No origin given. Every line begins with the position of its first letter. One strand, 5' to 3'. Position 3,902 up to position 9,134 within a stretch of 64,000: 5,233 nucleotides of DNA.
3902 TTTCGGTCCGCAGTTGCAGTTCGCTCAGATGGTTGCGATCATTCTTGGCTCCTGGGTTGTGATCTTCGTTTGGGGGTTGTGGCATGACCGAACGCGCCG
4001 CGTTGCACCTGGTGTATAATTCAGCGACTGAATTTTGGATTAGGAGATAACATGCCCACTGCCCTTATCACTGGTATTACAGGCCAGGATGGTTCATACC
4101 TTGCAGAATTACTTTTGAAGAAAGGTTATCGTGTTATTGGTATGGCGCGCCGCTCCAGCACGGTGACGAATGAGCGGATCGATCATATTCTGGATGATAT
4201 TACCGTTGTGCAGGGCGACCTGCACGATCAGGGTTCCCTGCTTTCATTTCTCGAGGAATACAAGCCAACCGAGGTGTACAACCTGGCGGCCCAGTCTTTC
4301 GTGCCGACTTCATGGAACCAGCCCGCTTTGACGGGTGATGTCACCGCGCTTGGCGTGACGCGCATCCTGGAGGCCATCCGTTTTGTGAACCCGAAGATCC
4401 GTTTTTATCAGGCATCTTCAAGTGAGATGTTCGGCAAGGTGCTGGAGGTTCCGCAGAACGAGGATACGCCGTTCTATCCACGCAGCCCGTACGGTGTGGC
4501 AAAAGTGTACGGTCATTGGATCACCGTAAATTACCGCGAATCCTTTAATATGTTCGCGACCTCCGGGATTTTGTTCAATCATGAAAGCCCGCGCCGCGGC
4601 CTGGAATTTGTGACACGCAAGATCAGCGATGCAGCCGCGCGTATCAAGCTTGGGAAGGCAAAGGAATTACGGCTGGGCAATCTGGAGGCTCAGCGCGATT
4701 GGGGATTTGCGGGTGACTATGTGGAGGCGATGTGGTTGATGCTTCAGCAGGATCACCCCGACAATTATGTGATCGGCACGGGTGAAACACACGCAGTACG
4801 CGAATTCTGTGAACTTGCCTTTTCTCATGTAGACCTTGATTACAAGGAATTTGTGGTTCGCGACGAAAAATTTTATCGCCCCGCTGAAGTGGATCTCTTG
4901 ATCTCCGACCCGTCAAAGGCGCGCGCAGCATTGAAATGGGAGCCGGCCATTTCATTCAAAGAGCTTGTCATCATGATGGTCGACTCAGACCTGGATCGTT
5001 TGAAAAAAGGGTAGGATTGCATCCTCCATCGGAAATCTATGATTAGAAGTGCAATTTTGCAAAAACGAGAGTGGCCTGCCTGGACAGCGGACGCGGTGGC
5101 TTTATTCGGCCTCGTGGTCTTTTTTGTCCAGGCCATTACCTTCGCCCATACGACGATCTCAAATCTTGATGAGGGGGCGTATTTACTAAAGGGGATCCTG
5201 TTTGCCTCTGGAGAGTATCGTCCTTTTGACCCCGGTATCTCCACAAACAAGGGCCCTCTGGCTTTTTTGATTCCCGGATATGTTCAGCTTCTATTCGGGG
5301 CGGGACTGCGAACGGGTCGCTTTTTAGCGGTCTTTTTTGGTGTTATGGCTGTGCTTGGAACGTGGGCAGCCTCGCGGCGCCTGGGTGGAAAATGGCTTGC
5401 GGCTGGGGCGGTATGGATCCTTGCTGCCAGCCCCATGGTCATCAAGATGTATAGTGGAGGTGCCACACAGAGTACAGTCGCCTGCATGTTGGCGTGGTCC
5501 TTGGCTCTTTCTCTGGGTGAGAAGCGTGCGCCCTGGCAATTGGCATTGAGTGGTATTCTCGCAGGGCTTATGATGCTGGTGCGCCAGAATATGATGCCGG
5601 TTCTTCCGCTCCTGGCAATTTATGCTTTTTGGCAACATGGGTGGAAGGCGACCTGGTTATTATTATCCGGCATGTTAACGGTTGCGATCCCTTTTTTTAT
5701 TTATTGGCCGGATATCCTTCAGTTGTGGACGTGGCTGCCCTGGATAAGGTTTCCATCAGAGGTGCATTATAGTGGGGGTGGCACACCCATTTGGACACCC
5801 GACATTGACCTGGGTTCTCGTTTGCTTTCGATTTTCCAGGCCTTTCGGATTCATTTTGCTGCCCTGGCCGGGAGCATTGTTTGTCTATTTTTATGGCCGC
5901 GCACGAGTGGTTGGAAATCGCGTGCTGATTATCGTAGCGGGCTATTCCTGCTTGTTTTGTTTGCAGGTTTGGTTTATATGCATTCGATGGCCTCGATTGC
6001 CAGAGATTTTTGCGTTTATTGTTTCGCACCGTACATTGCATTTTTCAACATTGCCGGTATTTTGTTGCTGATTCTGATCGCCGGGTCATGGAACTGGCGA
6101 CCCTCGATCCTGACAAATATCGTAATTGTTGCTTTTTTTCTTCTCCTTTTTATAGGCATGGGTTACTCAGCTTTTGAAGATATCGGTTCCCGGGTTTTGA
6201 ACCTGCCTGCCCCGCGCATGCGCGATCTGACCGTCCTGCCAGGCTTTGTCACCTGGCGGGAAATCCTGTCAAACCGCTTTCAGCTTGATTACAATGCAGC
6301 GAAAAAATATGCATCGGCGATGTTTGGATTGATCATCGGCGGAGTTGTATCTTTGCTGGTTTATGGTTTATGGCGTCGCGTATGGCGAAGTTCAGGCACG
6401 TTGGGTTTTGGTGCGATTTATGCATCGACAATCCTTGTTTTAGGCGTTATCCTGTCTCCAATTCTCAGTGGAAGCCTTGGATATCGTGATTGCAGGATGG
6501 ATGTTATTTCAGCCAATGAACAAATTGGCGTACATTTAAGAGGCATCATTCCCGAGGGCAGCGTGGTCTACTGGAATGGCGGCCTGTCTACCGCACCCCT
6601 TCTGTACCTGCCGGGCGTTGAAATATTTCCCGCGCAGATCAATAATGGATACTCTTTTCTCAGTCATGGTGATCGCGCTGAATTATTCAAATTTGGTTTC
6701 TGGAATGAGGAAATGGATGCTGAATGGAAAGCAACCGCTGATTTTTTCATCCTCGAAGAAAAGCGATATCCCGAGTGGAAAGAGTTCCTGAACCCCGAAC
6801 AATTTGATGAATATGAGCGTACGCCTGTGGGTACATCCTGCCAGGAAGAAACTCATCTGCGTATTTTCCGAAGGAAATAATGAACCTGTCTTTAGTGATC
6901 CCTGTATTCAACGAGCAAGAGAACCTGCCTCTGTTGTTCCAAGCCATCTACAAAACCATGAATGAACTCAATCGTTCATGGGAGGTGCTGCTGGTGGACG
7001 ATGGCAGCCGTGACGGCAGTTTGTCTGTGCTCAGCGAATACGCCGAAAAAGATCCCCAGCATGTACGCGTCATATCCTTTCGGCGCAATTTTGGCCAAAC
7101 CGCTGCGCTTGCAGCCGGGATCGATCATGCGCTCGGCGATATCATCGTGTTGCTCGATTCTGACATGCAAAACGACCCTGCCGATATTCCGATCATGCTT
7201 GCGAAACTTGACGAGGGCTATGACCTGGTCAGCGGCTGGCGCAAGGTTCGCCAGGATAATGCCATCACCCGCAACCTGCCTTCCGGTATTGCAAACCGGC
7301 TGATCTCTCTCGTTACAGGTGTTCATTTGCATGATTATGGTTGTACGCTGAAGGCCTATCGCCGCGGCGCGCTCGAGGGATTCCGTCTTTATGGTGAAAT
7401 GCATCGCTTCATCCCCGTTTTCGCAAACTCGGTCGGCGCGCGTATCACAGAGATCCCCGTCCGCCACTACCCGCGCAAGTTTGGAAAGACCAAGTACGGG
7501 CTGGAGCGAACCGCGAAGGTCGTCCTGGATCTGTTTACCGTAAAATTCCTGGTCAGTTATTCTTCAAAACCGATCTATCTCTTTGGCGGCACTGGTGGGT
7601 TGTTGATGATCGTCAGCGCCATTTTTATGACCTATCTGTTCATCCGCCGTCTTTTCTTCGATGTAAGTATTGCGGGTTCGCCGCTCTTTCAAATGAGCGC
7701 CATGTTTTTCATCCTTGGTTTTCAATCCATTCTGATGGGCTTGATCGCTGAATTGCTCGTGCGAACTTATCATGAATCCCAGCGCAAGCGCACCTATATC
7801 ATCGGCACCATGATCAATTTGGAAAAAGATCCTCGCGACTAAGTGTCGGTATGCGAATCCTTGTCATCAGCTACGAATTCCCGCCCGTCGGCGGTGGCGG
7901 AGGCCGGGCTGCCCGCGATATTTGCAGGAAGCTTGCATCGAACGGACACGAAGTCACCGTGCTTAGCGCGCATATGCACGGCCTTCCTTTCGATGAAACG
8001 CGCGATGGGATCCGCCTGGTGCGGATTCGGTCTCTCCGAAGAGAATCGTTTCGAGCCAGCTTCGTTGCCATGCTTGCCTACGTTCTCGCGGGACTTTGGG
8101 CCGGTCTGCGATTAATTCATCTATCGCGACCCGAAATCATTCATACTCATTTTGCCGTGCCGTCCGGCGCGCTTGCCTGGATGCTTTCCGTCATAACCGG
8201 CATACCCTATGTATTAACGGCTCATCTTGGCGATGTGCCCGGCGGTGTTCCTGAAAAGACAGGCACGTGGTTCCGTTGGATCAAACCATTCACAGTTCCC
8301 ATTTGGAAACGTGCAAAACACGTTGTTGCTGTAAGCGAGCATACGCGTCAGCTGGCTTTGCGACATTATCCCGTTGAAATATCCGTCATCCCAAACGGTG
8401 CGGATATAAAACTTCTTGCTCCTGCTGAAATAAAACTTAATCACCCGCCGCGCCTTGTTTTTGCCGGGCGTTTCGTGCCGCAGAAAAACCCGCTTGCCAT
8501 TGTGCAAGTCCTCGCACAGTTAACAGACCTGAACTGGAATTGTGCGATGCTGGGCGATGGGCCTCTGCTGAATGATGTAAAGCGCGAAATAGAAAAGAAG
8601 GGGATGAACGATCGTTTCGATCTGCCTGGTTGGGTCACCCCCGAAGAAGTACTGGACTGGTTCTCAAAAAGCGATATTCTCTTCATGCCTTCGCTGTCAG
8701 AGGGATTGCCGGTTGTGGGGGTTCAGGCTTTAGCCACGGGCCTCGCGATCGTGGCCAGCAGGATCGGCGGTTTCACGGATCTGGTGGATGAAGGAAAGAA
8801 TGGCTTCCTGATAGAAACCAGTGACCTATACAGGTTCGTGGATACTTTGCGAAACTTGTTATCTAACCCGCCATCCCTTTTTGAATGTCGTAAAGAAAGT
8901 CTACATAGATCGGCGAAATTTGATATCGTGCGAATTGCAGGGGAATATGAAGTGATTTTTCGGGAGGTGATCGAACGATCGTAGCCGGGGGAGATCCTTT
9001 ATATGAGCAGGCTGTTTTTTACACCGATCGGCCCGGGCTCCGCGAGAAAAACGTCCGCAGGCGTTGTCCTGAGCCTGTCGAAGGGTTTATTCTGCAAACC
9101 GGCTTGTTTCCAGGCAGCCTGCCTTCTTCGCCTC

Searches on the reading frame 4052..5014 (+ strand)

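Call 11: search_protein_families(library=pfam, proteins=[window:4052-5014:+], max_evalue=0.01)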
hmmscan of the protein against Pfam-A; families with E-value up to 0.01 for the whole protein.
window:4052-5014:+ (320 aa): 6 families
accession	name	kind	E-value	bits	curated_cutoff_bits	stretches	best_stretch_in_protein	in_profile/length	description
PF16363.11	GDP_Man_Dehyd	-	4.3e-132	441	27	1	5-309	1-332/332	GDP-mannose 4,6 dehydratase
PF01370.27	Epimerase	-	3.2e-73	246.5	20.9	1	4-242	1-240/240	NAD dependent epimerase/dehydratase family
PF04321.23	RmlD_sub_bind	-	3.7e-09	36.5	27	1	5-176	4-154/287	RmlD substrate binding domain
PF05368.20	NmrA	-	0.00047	20.3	27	1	5-67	6-67/298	NmrA-like family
PF13460.12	NAD_binding_10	-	0.00098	19.5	27.2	1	8-68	1-59/184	NAD(P)H-binding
PF02719.21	Polysacc_synt_2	-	0.0023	17.6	20.2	1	5-105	2-111/293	Polysaccharide biosynthesis protein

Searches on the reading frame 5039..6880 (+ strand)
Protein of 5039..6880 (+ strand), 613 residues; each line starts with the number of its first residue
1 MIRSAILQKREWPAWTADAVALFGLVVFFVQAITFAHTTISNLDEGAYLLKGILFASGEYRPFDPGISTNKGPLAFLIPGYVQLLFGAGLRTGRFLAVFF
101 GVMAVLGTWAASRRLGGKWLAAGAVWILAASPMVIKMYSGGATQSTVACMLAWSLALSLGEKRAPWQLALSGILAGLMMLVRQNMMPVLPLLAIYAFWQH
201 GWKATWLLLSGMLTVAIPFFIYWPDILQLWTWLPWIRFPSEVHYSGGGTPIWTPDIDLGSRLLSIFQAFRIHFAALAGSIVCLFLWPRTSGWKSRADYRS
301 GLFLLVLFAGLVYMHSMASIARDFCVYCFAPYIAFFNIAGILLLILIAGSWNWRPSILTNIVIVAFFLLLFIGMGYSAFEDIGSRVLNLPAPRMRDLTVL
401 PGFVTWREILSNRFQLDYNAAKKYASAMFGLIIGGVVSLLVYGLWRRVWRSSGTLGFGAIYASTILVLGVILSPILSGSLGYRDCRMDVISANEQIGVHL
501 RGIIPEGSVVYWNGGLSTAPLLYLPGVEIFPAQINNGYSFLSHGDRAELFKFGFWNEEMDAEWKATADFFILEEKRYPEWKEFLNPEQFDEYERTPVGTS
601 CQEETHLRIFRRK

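Call 11: search_protein_families(library=pfam, proteins=[window:5039-6880:+], max_evalue=0.01)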
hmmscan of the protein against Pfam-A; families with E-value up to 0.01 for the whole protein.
window:5039-6880:+ (613 aa): 1 family
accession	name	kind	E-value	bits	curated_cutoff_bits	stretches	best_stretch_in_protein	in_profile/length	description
PF13231.12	PMT_2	-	3.8e-10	40.6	26.1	1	71-223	2-160/160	Dolichyl-phosphate-mannose-protein mannosyltransferase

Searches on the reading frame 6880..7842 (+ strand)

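Call 12: search_protein_families(library=pfam, proteins=[window:6880-7842:+], max_evalue=0.001)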
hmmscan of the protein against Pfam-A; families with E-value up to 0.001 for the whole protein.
window:6880-7842:+ (320 aa): 3 families
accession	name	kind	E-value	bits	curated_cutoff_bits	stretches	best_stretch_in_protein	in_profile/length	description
PF00535.33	Glycos_transf_2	-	1.2e-33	116.9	23.3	1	4-166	1-165/168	Glycosyl transferase family 2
PF13641.12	Glyco_tranf_2_3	-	9.5e-07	29.5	27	1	3-131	3-133/230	Glycosyltransferase like family 2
PF10111.15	Glyco_tranf_2_2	-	2.5e-06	27.7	27.3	1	4-96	1-92/276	Glycosyltransferase like family 2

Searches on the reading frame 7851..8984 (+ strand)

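Call 12: search_protein_families(library=pfam, proteins=[window:7851-8984:+], max_evalue=0.001)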
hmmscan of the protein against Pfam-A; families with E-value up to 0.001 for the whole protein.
window:7851-8984:+ (377 aa): 6 families
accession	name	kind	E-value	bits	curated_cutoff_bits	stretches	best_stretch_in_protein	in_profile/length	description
PF00534.26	Glycos_transf_1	-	1.6e-29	103.1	26.4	1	198-348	14-167/172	Glycosyl transferases group 1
PF13692.12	Glyco_trans_1_4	-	5.9e-27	95.1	27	1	200-339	2-142/142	Glycosyl transferases group 1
PF13439.12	Glyco_transf_4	-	1.4e-26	94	28.5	1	15-186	2-168/170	Glycosyltransferase Family 4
PF13579.12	Glyco_trans_4_4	-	1.8e-25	90.5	29.7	1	15-183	1-158/158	Glycosyl transferase 4-like domain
PF20706.3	GT4-conflict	-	5.8e-08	32.6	26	1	177-315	174-323/385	Family 4 Glycosyltransferase in conflict systems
PF13477.12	Glyco_trans_4_2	-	2.7e-06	28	23.4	1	24-129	16-111/139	Glycosyl transferase 4-like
